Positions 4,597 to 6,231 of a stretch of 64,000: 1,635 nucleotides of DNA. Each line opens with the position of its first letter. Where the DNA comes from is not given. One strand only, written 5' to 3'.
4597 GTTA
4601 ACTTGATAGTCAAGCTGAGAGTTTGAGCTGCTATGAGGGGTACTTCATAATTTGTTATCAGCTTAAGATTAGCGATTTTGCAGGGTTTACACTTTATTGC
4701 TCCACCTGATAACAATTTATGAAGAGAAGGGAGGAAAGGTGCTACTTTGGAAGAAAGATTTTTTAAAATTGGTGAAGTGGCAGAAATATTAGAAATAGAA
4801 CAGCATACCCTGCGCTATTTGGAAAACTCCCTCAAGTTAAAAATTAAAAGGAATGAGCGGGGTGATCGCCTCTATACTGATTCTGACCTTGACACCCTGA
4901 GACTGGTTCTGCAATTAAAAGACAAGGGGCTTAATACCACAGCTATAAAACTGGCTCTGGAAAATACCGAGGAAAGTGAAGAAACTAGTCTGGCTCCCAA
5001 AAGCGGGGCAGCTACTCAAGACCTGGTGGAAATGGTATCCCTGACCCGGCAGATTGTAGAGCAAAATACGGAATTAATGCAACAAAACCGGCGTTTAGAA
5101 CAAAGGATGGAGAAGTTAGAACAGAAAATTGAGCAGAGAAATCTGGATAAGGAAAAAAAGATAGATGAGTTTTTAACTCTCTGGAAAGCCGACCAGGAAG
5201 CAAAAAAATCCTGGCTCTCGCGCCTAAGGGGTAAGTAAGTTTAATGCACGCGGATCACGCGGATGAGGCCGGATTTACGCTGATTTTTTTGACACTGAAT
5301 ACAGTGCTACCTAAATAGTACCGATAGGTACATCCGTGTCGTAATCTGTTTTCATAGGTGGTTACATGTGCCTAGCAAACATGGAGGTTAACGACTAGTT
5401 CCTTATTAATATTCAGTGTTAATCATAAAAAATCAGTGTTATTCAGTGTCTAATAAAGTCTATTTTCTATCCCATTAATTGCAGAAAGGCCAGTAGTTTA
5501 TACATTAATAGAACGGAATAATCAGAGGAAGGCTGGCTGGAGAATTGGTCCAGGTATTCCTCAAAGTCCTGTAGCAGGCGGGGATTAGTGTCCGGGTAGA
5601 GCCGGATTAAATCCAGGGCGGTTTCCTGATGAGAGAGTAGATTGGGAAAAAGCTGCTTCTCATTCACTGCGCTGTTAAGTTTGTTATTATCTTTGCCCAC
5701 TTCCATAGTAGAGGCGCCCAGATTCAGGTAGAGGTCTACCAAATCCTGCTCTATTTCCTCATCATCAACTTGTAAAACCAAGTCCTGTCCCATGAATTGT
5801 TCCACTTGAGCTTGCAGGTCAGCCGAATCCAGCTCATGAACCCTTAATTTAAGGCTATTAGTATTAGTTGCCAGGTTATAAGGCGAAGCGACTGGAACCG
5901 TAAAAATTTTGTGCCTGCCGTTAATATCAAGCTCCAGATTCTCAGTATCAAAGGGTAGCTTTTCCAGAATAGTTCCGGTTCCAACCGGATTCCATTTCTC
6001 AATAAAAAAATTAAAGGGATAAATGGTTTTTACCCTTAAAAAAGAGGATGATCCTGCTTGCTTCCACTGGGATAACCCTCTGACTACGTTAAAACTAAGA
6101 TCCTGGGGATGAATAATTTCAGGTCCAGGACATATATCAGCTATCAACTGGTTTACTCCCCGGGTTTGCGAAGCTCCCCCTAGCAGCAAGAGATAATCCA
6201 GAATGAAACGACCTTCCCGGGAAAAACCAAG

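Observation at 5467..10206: Translationally coupled operon: two large unrecognisable helical proteins plus an Hsp70-like ATPase with a non-DnaK tail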

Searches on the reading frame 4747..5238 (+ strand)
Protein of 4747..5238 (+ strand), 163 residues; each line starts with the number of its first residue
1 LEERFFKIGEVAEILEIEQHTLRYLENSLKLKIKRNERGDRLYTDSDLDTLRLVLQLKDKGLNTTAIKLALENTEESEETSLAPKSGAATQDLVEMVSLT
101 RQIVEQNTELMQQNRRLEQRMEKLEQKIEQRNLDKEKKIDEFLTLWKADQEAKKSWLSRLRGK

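Call 3: search_protein_families(library=pfam, proteins=[window:4747-5238:+], max_evalue=0.1)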
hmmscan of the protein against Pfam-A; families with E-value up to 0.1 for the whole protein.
window:4747-5238:+ (163 aa): 3 families
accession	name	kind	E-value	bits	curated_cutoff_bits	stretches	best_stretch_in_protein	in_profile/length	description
PF13411.12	MerR_1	-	9.9e-19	67.7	21.6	1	6-72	1-67/69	MerR HTH family regulatory protein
PF00376.29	MerR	-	9.9e-06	25.7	28.2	1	7-43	1-38/38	MerR family regulatory protein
PF14661.11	HAUS6_N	-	0.028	14.5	26.4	1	59-149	131-219/233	HAUS augmin-like complex subunit 6 N-terminus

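Call 4: search_protein_families(library=ncbifam, proteins=[window:4747-5238:+], max_evalue=0.1)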
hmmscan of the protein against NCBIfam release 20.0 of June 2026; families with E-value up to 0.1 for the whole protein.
window:4747-5238:+ (163 aa): 19 families
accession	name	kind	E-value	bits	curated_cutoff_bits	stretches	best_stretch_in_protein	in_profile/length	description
TIGR02043.1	ZntR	equivalog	9.8e-11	41.9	167.95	1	6-89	2-86/131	Zn(2+)-responsive transcriptional regulator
NF007069.0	PRK09514.1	equivalog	6.3e-10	39.2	143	1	6-94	2-91/141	Zn(2+)-responsive transcriptional regulator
NF047375.1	HeatShock_HspR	equivalog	4.5e-09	36.2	105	1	4-79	2-78/92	heat shock protein transcriptional repressor HspR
NF011617.0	PRK15043.1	equivalog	3.6e-07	29.7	417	1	6-76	4-75/243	HTH-type transcriptional regulator MlrA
NF050798.1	TF_FtsR_Actino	equivalog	1.8e-06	28.2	150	1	8-121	3-125/223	transcriptional regulator FtsR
TIGR02044.1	CueR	equivalog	1.8e-06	28.1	147.4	1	7-103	2-95/127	Cu(I)-responsive transcriptional regulator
NF041849.1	trans_regNmlR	equivalog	1.8e-06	28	175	1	7-127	2-115/117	stress response transcriptional regulator NmlR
NF053740.1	TransRegTnrAGPos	equivalog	9e-06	25.8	140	1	4-78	11-85/108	hypothetical protein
TIGR02047.1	CadR-PbrR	equivalog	0.00016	21.7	151.45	1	7-124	2-115/127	Cd(II)/Pb(II)-responsive transcriptional regulator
TIGR03453.1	partition_RepA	equivalog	0.00021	20.3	348.45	1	4-60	32-89/387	plasmid partitioning protein RepA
TIGR02051.1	MerR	equivalog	0.00035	20.8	150.85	1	7-127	1-108/124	mercury resistance transcriptional regulator MerR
NF009648.0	PRK13182.1-4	equivalog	0.0005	20.1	170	1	10-131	5-121/184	chromosome-anchoring protein RacA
NF047377.1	heat_HspR_dupli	exception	0.0019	17.7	300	1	9-65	130-187/214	heat shock protein transcriptional repressor HspR, fused homodimer type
NF033580.1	transpos_IS5_3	equivalog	0.002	17.7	110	1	33-129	145-246/258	IS5 family transposase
NF052513.1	TransRegCarH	equivalog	0.004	16.5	400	1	6-101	7-104/274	HTH-type transcriptional repressor CarH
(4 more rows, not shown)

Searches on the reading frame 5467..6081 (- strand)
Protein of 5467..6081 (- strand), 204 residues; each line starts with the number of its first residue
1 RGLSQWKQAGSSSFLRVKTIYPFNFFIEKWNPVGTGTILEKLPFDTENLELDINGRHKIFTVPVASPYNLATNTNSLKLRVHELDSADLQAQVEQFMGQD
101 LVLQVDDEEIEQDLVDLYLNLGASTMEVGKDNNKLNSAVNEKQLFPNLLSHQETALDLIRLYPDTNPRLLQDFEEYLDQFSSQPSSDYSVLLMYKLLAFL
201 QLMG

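Call 30: predict_structure(alignment_id=A4)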
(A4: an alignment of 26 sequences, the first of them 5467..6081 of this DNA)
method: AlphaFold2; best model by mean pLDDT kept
length: 204 residues; sequences in the alignment: 26
mean_pLDDT: 79.9   pTM: 0.54
mean pLDDT of the five models: 79.9, 78.5, 77.9, 75.4, 75.3
residues with pLDDT >= 90: 76; 70-90: 80; 50-70: 29; < 50: 19
segments of 3 or more residues with pLDDT < 50: 1-6, 132-142
pLDDT, mean of each block of 10 residues (from residue 1): 47 64 89 88 84 87 94 92 74 59 90 92 83 43 68 91 91 92 78 91 86
secondary structure, 60 per line:
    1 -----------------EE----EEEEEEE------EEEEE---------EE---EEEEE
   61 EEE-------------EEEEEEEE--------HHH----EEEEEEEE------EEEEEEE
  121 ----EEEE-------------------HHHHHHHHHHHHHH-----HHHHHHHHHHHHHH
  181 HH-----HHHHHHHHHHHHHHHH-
elements in order: E24-30 E37-41 E56-63 E77-84 E100-107 E114-120 E125-128 H148-161 H167-182 H188-203

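Call 34: fold_search(model_id=the predicted structure, library=pdb)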
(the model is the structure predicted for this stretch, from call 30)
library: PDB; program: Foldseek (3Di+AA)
matches with E <= 10: 371; with E <= 0.001: 0
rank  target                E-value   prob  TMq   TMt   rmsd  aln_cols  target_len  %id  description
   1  7ko2_D                4.8e-03  0.97  0.36  0.15  18.2       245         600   10  Restraining state of near full-length Hsp70 DnaK (released 2021-09-15)
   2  6zhi_C                1.4e-02  0.72  0.28  0.27  18.2       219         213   11  Structure of the Plasmodium falciparum Hsp70-x substrate binding domain in complex with hydrophobic peptide (released 2020-09-09)
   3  1dkx_A                1.6e-02  0.82  0.30  0.29  18.1       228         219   10  THE SUBSTRATE BINDING DOMAIN OF DNAK IN COMPLEX WITH A SUBSTRATE PEPTIDE, DETERMINED FROM TYPE 1 SELENOMETHIONYL CRYST (released 1996-12-07)
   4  4jnf                  1.6e-02  0.63  0.27  0.26  18.2       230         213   10  Allosteric opening of the polypeptide-binding site when an Hsp70 binds ATP (released 2013-05-29)
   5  4e81_B                1.7e-02  0.80  0.30  0.28  18.6       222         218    9  Crystal structure of the substrate binding domain of E.coli DnaK in complex with a short apidaecin peptide (released 2012-05-30)
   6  4ezy_A                1.8e-02  0.75  0.30  0.28  18.1       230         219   10  Crystal structure of the substrate binding domain of E.coli DnaK in complex with the designer peptide NRLILTG (released 2013-04-17)
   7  4r5i_A                1.8e-02  0.63  0.27  0.25  18.3       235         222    9  Crystal structure of the DnaK C-terminus with the substrate peptide NRLLLTG (released 2014-09-10)
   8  3dpo_A                2.2e-02  0.63  0.27  0.26  17.8       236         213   11  Crystal structure of the substrate binding domain of E. coli DnaK in complex with a short pyrrhocoricin-derived inhibi (released 2009-03-10)
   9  2v7y                  2.6e-02  0.80  0.29  0.14  13.5       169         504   11  Crystal structure of the molecular chaperone DnaK from Geobacillus kaustophilus HTA426 in post-ATP hydrolysis state (released 2008-04-08)
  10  1dky_B                2.6e-02  0.51  0.26  0.26  18.7       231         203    9  THE SUBSTRATE BINDING DOMAIN OF DNAK IN COMPLEX WITH A SUBSTRATE PEPTIDE, DETERMINED FROM TYPE 2 NATIVE CRYSTALS (released 1996-12-07)
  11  3dpp_A                2.7e-02  0.51  0.25  0.24  17.8       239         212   10  Crystal structure of the substrate binding domain of E. coli DnaK in complex with a long pyrrhocoricin-derived inhibit (released 2009-03-10)
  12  1dkz_A                2.9e-02  0.66  0.28  0.27  18.1       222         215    8  THE SUBSTRATE BINDING DOMAIN OF DNAK IN COMPLEX WITH A SUBSTRATE PEPTIDE, DETERMINED FROM TYPE 1 NATIVE CRYSTALS (released 1996-12-07)
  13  1dky_A                3.1e-02  0.51  0.26  0.26  18.8       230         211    9  THE SUBSTRATE BINDING DOMAIN OF DNAK IN COMPLEX WITH A SUBSTRATE PEPTIDE, DETERMINED FROM TYPE 2 NATIVE CRYSTALS (released 1996-12-07)
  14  4r5j_C                3.3e-02  0.60  0.28  0.26  17.5       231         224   10  Crystal structure of the DnaK C-terminus (Dnak-SBD-A) (released 2014-09-10)
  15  9bls_A                3.5e-02  0.47  0.25  0.11  19.4       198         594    9  Structure of the human mitochondrial Hsp70 (mortalin; R126W mutant) bound to nucleotide exchange factor GrpEL1 (WT) (released 2025-01-15)
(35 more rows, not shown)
